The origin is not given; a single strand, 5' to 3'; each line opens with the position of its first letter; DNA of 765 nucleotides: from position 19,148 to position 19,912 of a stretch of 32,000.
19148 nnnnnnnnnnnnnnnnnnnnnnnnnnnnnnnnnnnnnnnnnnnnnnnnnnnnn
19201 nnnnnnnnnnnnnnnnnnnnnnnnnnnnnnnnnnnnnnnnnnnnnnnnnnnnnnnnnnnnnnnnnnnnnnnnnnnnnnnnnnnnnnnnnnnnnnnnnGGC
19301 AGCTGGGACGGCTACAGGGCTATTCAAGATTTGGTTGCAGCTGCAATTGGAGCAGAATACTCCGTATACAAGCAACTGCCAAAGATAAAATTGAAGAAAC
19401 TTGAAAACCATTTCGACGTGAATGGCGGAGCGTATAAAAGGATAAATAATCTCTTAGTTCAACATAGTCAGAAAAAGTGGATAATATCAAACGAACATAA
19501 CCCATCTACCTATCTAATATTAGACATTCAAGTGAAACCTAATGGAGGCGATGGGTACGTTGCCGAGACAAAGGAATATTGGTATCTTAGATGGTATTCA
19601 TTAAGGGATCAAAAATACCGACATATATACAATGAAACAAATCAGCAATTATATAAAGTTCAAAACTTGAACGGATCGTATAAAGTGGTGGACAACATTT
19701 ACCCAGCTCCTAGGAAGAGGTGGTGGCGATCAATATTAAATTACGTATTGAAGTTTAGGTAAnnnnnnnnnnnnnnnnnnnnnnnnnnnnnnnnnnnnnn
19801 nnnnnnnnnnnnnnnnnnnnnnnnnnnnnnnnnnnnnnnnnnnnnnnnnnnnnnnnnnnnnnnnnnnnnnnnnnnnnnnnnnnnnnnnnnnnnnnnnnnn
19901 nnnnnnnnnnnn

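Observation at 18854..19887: Adjacent single-gene cassette: classical TIR domain fused to an unassigned C-terminal domain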

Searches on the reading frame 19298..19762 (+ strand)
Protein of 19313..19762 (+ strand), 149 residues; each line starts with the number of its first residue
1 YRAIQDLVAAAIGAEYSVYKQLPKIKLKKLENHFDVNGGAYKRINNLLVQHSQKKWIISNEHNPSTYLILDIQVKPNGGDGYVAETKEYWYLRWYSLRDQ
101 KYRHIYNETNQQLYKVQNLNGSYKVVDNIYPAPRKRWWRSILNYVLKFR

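Call 8: search_protein_families(library=ncbifam, proteins=[window:19313-19762:+], max_evalue=1)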
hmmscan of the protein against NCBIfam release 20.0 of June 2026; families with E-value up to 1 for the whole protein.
window:19313-19762:+ (149 aa): 0 families

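Call 12: search_solved_structures(query=A1, max_evalue=10, show_alignments=2)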
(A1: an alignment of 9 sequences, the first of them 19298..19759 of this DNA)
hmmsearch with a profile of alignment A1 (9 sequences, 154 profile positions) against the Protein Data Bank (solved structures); distinct sequences matched with E-value up to 10: 0.

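Call 13: search_protein_families(library=pfam, alignment_id=A1, max_evalue=10)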
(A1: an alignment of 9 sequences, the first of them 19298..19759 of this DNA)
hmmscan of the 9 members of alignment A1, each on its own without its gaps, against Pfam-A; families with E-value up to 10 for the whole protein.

A. member 1, window:19298-19759:+ (154 aa): 2 families
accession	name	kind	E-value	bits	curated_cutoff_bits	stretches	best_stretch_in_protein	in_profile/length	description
PF17479.7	DUF3048_C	-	0.0096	16.7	25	1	36-117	29-104/114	Protein of unknown function (DUF3048) C-terminal domain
PF21290.4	UBA_BIRC2-3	-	0.18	12.4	27.2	1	5-20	36-51/53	BIRC2/3-like, UBA domain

B. families by the number of members that match (of 9 scanned): 5 families
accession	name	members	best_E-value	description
PF17479.7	DUF3048_C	2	0.0096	Protein of unknown function (DUF3048) C-terminal domain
PF13704.12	Glyco_tranf_2_4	2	0.1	Glycosyl transferase family 2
PF13567.11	DUF4131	1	0.052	Domain of unknown function (DUF4131)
PF09514.15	SSXRD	1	0.073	SSXRD motif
PF21290.4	UBA_BIRC2-3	1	0.18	BIRC2/3-like, UBA domain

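Call 21: search_protein_representatives(alignment_id=A1)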
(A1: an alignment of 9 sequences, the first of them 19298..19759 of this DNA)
Query: 9 sequences, 154 profile positions. Proteins with E-value up to 0.001 (for the whole library): 400; up to 1e-10: 302; up to 1e-30: 81. The best 150 are listed.
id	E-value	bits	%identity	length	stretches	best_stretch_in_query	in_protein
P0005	3.3e-69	247.7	-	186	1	1-153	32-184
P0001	6.1e-69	246.9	-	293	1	1-152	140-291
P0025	1.7e-52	193.5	-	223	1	4-153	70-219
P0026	7.5e-49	181.7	-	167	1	5-150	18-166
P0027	1.6e-45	170.8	-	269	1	8-139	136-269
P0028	1.7e-45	170.7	-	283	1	6-147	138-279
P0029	1.9e-44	167.3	-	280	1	7-146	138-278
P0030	2.1e-44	167.2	-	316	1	9-148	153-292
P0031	3.1e-44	166.6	-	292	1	8-141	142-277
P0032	5.6e-44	165.8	-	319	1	2-145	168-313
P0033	6.9e-44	165.5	-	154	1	9-146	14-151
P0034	1.7e-43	164.2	-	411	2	8-129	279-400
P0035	1.7e-42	161.0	-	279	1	8-146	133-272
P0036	3.2e-42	160.1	-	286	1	8-148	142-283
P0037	4.0e-42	159.8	-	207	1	6-145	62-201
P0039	1.3e-40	154.8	-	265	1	7-141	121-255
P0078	1.9e-34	134.9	-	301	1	8-151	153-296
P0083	1.8e-33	131.7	-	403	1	5-140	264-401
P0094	4.6e-32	127.1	-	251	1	5-142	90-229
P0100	1.8e-31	125.2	-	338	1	3-141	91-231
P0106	2.0e-30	121.8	-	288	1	4-140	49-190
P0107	4.2e-30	120.8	-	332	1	6-146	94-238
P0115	3.7e-28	114.5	-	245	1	5-141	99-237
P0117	5.0e-28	114.0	-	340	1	8-136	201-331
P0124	2.1e-27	112.0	-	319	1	8-141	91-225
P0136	1.3e-26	109.5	-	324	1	6-140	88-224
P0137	2.4e-26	108.5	-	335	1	4-139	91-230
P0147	4.8e-25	104.3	-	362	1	30-140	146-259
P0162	1.3e-23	99.6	-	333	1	6-143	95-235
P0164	2.5e-23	98.8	-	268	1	5-137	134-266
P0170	1.0e-22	96.8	-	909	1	8-135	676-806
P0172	1.2e-22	96.5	-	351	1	4-137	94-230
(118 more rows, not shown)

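Call 27: search_protein_families(library=pfam, proteins=[P0039, P0100, P0078, P0030, P0083, P0117, P0170, P0164, P0034], max_evalue=0.05)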
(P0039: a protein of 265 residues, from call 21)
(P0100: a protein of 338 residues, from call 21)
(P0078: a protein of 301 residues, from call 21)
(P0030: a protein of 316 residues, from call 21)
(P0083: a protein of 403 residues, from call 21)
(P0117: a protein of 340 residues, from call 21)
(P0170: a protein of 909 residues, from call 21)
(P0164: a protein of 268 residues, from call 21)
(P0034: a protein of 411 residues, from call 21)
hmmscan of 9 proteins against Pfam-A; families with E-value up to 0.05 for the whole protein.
P0039 (265 aa): 0 families

P0100 (338 aa): 0 families

P0078 (301 aa): 1 family
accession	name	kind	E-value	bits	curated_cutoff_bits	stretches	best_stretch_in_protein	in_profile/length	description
PF17183.9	Get5_C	-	0.018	15.1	22.9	0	6-13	17-24/51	Get5, C-terminal domain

P0030 (316 aa): 1 family
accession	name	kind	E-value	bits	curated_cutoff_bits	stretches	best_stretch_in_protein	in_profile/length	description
PF00486.34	Trans_reg_C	-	6.2e-16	58.7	26.2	1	35-103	5-77/77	Transcriptional regulatory protein, C terminal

P0083 (403 aa): 1 family
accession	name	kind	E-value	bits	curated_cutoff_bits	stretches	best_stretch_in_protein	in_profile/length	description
PF13075.11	DUF3939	-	0.022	15.4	21.3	0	221-293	31-100/134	Protein of unknown function (DUF3939)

P0117 (340 aa): 1 family
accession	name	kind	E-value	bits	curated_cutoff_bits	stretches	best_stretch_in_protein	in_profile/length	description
PF18899.5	DUF5655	-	0.038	14.5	24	0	83-151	34-92/109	Domain of unknown function (DUF5655)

P0170 (909 aa): 1 family
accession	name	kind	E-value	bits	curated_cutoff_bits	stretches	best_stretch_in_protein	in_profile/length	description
PF02172.21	KIX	-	0.022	15.5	27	0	532-569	8-46/81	KIX domain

P0164 (268 aa): 0 families

P0034 (411 aa): 0 families

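Call 38: predict_structure(alignment_id=A3)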
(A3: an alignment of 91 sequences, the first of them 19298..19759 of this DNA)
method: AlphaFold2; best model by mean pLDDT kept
length: 154 residues; sequences in the alignment: 91
mean_pLDDT: 93.9   pTM: 0.84
mean pLDDT of the five models: 93.9, 93.1, 92.7, 92.1, 91.7
residues with pLDDT >= 90: 128; 70-90: 17; 50-70: 8; < 50: 1
segments of 3 or more residues with pLDDT < 50: none
pLDDT, mean of each block of 10 residues (from residue 1): 81 98 98 98 98 98 98 98 94 98 98 97 97 87 73 80
secondary structure, 60 per line:
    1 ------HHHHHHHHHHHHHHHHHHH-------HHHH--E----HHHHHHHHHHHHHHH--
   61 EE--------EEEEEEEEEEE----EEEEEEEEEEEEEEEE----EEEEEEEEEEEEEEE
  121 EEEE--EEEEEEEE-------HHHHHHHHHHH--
elements in order: H7-25 H33-36 H44-58 E71-81 E86-101 E106-124 E127-134 H142-152

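Call 42: fold_search(model_id=the predicted structure, library=pdb)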
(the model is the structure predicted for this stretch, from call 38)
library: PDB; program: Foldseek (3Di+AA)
matches with E <= 10: 1022; with E <= 0.001: 32
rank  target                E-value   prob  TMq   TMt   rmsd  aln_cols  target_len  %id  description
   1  5u9o_H                7.0e-05  1.00  0.53  0.57   3.8       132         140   13  Cocrystal structure of the intermembrane space region of the plastid division proteins PARC6 and PDV1 (released 2017-12-20)
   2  5had                  9.3e-05  1.00  0.61  0.71   3.3       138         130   14  Crystal structure of intermembrane space region of chloroplast protein ARC6 (released 2017-01-18)
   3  5u9o_E                9.3e-05  1.00  0.59  0.62   3.8       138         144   14  Cocrystal structure of the intermembrane space region of the plastid division proteins PARC6 and PDV1 (released 2017-12-20)
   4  5d9r                  1.2e-04  1.00  0.61  0.70   3.2       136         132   14  Crystal structure of a conserved domain in the intermembrane space region of the plastid division protein ARC6 (released 2015-11-11)
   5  5u9o_G                1.3e-04  1.00  0.57  0.63   3.8       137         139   14  Cocrystal structure of the intermembrane space region of the plastid division proteins PARC6 and PDV1 (released 2017-12-20)
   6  5u9o_D                1.7e-04  1.00  0.59  0.61   3.8       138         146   14  Cocrystal structure of the intermembrane space region of the plastid division proteins PARC6 and PDV1 (released 2017-12-20)
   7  5u9o_F                2.0e-04  1.00  0.55  0.59   3.9       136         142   14  Cocrystal structure of the intermembrane space region of the plastid division proteins PARC6 and PDV1 (released 2017-12-20)
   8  6jzn_B                2.1e-04  1.00  0.59  0.66   3.8       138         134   14  Structure of the intermembrane space region of PARC6-PDV1 (released 2020-05-06)
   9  5u9o_B                2.2e-04  1.00  0.53  0.56   5.5       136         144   12  Cocrystal structure of the intermembrane space region of the plastid division proteins PARC6 and PDV1 (released 2017-12-20)
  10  5u9o_C                2.5e-04  1.00  0.58  0.61   3.7       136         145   13  Cocrystal structure of the intermembrane space region of the plastid division proteins PARC6 and PDV1 (released 2017-12-20)
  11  5u9o_A                2.9e-04  1.00  0.63  0.66   3.3       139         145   13  Cocrystal structure of the intermembrane space region of the plastid division proteins PARC6 and PDV1 (released 2017-12-20)
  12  5u9l_B                3.3e-04  1.00  0.59  0.60   3.8       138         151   14  Crystal structure of the intermembrane space region of the plastid division protein PARC6 (released 2017-12-20)
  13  2ux0_E                3.5e-04  1.00  0.53  0.59   4.7       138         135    9  Structure of the oligomerisation domain of calcium-calmodulin dependent protein kinase II gamma (released 2007-04-10)
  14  3h51_A                4.1e-04  1.00  0.49  0.52   4.9       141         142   13  Crystal structure of Putative calcium/calmodulin dependent protein kinase II association domain (NP_636218.1) from XAN (released 2009-05-05)
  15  2ux0_B                4.4e-04  1.00  0.50  0.56   4.4       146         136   11  Structure of the oligomerisation domain of calcium-calmodulin dependent protein kinase II gamma (released 2007-04-10)
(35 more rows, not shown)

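Call 52: find_related_loci(query=A1, collection=genome_contigs, flank=6000)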
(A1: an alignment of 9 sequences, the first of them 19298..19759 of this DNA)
Query A1 (154 aa) in genome_contigs; peptide patterns used: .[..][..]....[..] (x = any residue, [..] = any of these).
51 stretches matched a pattern; 18 encode a relative of the query (tblastn E <= 1e-3); 18 distinct loci.
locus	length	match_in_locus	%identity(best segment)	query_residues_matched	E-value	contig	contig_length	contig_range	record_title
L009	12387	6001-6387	42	11-139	1e-31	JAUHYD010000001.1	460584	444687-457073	MAG: Bacteroidia bacterium isolate 3_bin.39 NODE_35_length_460584_cov_6.390060, whole genome shotgun sequence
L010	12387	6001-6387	42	11-139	2e-31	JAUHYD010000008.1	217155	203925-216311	MAG: Bacteroidia bacterium isolate 3_bin.39 NODE_116_length_217155_cov_6.507695, whole genome shotgun sequence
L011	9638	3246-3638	40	9-139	6e-31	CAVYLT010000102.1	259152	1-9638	MAG: Nitrospirota bacterium isolate MFD01299.bin.2.211 genome assembly, contig: contig_7981, whole genome shotgun sequen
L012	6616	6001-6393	43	9-139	8e-30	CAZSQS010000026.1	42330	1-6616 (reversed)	MAG TPA_asm: uncultured Smithella sp. isolate SRP263991_co2_36 genome assembly, contig: NODE_749_length_42330_cov_26.660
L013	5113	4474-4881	41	4-139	4e-30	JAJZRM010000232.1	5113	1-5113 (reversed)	MAG: Deltaproteobacteria bacterium isolate SKS1.bin8 NODE_28970_length_5113_cov_1.166867, whole genome shotgun sequence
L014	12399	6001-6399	41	4-136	3e-29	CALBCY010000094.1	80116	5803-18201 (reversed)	MAG: uncultured Chitinophagales bacterium isolate H3_Bin_Bin_42_1 genome assembly, contig: c_000001916367, whole genome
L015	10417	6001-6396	41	9-141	6e-29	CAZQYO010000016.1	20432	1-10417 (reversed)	MAG TPA_asm: uncultured Chitinophaga sp. isolate SRP263991_co5_204 genome assembly, contig: NODE_5212_length_20432_cov_6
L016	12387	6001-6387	43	9-137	5e-28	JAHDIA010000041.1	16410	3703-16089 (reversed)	MAG: Chitinophagales bacterium isolate MAG-82 RZ_10069, whole genome shotgun sequence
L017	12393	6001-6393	37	9-139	8e-26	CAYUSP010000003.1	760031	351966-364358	MAG TPA_asm: uncultured Nitrospiraceae bacterium isolate SRP302447_co2_114 genome assembly, contig: NODE_16_length_76003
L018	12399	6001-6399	40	9-139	2e-25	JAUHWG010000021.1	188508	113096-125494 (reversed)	MAG: Polyangia bacterium isolate 2_bin.15 NODE_134_length_188508_cov_7.721612, whole genome shotgun sequence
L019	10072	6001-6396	36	6-136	6e-25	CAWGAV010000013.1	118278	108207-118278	MAG: uncultured delta proteobacterium isolate MFD04408.bin.3.102 genome assembly, contig: contig_15884, whole genome sho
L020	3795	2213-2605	40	6-137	2e-24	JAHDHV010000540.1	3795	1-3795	MAG: Bacteroidetes bacterium isolate MAG-78 RZ_62269, whole genome shotgun sequence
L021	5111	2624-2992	37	19-139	5e-24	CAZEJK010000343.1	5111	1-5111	MAG TPA_asm: uncultured Thermoanaerobaculia bacterium isolate SRP332253_co1_73 genome assembly, contig: NODE_25725_lengt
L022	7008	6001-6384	35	9-136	2e-23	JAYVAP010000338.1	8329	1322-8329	MAG: Spirosoma sp. isolate GL26_DN_metabinner_5 GL26_DN_metabinner_5_337, whole genome shotgun sequence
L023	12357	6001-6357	39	19-136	5e-23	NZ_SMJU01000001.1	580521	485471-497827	Arundinibacter roseus strain DMA-K-7a NODE_1_length_580521_cov_40.406567, whole genome shotgun sequence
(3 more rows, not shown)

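Call 71: search_protein_families(library=pfam, proteins=[P0147, P0107, P0124, P0136, P0137, P0162, P0172, P0094, P0115, P0106], max_evalue=0.01)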
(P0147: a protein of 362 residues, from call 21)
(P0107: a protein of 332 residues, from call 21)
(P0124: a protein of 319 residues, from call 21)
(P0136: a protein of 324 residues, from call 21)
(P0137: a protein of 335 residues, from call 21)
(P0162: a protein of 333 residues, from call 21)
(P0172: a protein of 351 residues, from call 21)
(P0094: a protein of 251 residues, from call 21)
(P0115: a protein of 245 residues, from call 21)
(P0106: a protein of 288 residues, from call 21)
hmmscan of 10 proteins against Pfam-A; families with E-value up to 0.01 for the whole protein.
P0147 (362 aa): 4 families
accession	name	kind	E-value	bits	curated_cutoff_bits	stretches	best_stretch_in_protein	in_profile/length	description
PF13676.11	TIR_2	-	2.8e-28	99.3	28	1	4-125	1-121/122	TIR domain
PF01582.25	TIR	-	6.1e-14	52.6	21.3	1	5-96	5-97/179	TIR domain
PF19964.5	EAD11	-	5.3e-08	33.2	26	1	288-357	5-76/80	Effector-associated domain 11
PF08937.16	ThsB_TIR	-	1.9e-05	25.4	21.2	1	40-93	45-93/100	Thoeris protein ThsB, TIR-like domain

P0107 (332 aa): 1 family
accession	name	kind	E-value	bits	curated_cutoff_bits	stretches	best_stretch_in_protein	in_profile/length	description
PF19964.5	EAD11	-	5.9e-06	26.6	26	1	253-331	2-79/80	Effector-associated domain 11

P0124 (319 aa): 0 families

P0136 (324 aa): 1 family
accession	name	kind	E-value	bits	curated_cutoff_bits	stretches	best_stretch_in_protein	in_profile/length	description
PF19964.5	EAD11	-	1.8e-07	31.4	26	1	246-324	3-80/80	Effector-associated domain 11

P0137 (335 aa): 1 family
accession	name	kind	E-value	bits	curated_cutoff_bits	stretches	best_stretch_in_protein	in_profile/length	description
PF19964.5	EAD11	-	0.0035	17.7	26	1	254-332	2-79/80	Effector-associated domain 11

P0162 (333 aa): 1 family
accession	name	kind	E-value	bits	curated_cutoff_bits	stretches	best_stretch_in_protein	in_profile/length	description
PF19964.5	EAD11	-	8.5e-05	22.9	26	1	256-330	4-77/80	Effector-associated domain 11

P0172 (351 aa): 1 family
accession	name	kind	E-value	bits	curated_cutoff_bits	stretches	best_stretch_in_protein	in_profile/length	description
PF19964.5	EAD11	-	2.6e-09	37.4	26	1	255-333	2-79/80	Effector-associated domain 11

P0094 (251 aa): 0 families

P0115 (245 aa): 1 family
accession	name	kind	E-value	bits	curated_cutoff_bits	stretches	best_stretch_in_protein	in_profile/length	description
PF03399.22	SAC3_GANP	-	0.0021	18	27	1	10-108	81-176/289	SAC3/GANP family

P0106 (288 aa): 1 family
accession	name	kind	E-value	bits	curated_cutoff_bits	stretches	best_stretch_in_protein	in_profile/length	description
PF19964.5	EAD11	-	4.8e-10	39.7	26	1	216-288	2-76/80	Effector-associated domain 11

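Call 85: fold_search(model_id=the predicted structure, library=viral)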
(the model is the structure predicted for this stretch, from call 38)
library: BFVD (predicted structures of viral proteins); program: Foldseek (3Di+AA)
matches with E <= 10: 1309; with E <= 0.001: 0
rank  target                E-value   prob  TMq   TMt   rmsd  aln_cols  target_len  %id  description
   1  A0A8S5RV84            3.2e-03  1.00  0.39  0.32   7.5       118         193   13  Uncharacterized protein [Siphoviridae sp. ctHip2]
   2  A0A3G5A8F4            7.5e-03  1.00  0.46  0.54   4.8       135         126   12  NTF2 domain-containing protein [Hyperionvirus sp.]
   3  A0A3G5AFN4            1.2e-02  0.99  0.42  0.41   6.1       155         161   12  Putative ORFan [Satyrvirus sp.]
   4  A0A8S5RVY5            1.7e-02  0.99  0.41  0.19   6.1       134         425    8  Conjugal transfer protein [Siphoviridae sp. ctHip2]
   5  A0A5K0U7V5            1.8e-02  0.98  0.40  0.40   6.1       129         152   12  Putative nuclear transport factor protein [Yasminevirus sp. GU-2018]
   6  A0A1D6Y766            1.8e-02  0.96  0.40  0.19   6.3       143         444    9  (no name in the UniProt tables at hand)
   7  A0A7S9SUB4            2.0e-02  0.97  0.44  0.30   7.2       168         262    6  Uncharacterized protein [Virus NIOZ-UU159]
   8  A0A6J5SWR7            2.4e-02  0.85  0.34  0.29  12.8       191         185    9  Uncharacterized protein [uncultured Caudovirales phage]
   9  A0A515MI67            2.8e-02  1.00  0.29  0.39   5.1        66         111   14  Lipoprotein [Gordonia phage Sidious]
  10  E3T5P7                3.7e-02  0.98  0.43  0.47   6.7       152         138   10  NTF2 domain-containing protein [Cafeteria roenbergensis virus (strain BV-PW1)]
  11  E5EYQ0                3.9e-02  0.97  0.30  0.41   7.1        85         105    9  (no name in the UniProt tables at hand)
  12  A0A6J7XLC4            4.2e-02  0.51  0.17  0.24  12.9        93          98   10  Uncharacterized protein [uncultured Caudovirales phage]
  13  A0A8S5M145            4.4e-02  0.54  0.26  0.20  11.1       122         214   12  ERF superfamily protein [Siphoviridae sp. ctLAw30]
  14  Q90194                5.2e-02  0.21  0.18  0.06  17.4       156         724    8  L5 protein [Agaricus bisporus virus 1]
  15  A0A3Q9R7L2            5.2e-02  0.20  0.16  0.19  14.8       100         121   12  Uncharacterized protein [Bacillus phage pW4]
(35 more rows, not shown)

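Call 95: find_homologous_proteins(query=A3, max_evalue=0.00001)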
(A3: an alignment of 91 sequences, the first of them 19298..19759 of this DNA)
Query A3 (91 sequences) (154 aa, profile of the alignment): 4 proteins with E <= 0.00001 among 435 candidates.
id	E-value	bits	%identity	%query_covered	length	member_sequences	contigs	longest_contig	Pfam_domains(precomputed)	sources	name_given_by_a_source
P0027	3.3e-49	184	47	86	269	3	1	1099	PF01582.26,PF13676.12,PF08937.17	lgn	-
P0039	6.5e-48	180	40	86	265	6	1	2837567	-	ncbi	-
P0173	7.1e-44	167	40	84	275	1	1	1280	PF01582.26,PF13676.12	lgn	-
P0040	5.0e-40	154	46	73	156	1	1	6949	-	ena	-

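Call 96: find_encoding_contigs(protein=P0039, flank=6000, max_places=3)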
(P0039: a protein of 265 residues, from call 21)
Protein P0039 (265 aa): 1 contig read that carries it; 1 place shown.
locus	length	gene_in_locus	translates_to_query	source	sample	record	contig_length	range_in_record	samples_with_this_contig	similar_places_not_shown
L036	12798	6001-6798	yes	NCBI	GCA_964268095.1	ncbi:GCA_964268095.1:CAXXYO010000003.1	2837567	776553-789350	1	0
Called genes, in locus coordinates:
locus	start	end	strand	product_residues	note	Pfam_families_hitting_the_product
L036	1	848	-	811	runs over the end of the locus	-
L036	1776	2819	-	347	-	PF00092:VWA, PF13519:VWA_2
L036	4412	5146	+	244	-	PF13852:DUF4197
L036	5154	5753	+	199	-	PF02245:Pur_DNA_glyco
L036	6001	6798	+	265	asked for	-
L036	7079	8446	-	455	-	PF08534:Redoxin, PF00578:AhpC-TSA, PF00085:Thioredoxin (weak), PF13905:Thioredoxin_8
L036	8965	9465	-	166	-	PF20398:DUF6691, PF04143:Sulf_transp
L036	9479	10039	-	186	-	PF04143:Sulf_transp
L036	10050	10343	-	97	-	PF00085:Thioredoxin, PF00578:AhpC-TSA (weak), PF08534:Redoxin (faint), PF13098:Thioredoxin_2, PF13905:Thioredoxin_8 (weak)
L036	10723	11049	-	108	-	PF00581:Rhodanese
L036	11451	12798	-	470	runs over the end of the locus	PF00753:Lactamase_B, PF00581:Rhodanese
